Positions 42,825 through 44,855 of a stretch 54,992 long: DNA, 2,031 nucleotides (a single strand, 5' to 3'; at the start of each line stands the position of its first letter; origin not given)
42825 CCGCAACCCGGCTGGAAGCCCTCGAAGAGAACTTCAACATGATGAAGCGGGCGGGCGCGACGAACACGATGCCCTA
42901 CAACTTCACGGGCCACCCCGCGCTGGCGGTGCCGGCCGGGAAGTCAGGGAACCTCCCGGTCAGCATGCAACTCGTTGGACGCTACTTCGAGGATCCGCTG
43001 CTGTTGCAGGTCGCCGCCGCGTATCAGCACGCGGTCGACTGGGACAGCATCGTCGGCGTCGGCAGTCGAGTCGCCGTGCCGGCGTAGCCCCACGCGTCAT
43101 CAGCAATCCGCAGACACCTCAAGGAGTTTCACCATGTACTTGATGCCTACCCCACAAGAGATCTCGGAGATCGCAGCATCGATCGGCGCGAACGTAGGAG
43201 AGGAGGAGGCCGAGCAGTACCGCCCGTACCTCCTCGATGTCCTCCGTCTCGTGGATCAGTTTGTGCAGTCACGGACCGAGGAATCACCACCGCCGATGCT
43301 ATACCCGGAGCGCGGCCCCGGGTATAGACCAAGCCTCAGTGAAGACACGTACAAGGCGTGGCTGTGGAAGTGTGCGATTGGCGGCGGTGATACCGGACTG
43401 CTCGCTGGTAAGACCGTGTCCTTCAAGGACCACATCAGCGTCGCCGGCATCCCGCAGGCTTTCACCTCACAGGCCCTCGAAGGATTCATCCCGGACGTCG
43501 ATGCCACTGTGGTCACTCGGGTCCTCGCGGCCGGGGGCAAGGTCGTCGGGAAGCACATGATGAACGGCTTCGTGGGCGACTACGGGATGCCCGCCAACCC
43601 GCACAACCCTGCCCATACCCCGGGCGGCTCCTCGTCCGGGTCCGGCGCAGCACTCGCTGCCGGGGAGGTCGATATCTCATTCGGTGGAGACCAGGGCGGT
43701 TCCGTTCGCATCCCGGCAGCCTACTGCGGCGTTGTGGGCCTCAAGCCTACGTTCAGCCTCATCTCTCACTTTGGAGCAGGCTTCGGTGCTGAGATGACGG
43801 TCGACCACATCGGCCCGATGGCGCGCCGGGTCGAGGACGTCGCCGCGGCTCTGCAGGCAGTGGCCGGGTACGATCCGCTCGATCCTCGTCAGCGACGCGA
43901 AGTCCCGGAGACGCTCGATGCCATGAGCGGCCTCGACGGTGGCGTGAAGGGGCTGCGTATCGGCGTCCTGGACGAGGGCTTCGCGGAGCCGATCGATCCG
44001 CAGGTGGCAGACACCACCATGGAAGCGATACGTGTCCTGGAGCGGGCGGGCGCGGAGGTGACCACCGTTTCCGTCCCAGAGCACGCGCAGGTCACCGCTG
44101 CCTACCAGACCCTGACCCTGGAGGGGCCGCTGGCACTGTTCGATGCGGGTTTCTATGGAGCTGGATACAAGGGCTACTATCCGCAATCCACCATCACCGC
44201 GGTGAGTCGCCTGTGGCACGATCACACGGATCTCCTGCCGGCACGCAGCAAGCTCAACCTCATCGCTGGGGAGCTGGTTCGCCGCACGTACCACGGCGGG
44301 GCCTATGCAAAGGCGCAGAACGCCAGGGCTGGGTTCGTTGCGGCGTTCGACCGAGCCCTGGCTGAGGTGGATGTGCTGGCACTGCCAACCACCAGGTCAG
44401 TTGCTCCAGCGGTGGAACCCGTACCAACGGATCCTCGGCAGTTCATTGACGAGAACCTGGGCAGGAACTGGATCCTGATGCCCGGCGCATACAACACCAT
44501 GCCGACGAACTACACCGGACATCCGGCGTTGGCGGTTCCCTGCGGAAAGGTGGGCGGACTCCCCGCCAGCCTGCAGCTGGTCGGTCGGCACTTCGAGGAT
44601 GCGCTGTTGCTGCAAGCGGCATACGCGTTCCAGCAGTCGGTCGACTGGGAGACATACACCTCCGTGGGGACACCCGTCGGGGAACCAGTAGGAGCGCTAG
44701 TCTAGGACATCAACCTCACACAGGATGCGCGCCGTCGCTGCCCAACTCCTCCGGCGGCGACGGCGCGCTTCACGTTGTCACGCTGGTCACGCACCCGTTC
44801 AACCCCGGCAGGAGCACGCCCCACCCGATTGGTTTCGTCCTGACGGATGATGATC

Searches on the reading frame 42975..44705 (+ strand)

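Call 35: search_protein_families(library=pfam, proteins=[window:42975-44705:+], max_evalue=0.000001)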
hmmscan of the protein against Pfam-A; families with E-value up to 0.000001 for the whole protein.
window:42975-44705:+ (576 aa): 1 family
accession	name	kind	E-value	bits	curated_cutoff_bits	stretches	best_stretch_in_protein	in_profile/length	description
PF01425.27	Amidase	-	1.1e-81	275.6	27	1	137-546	41-445/445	Amidase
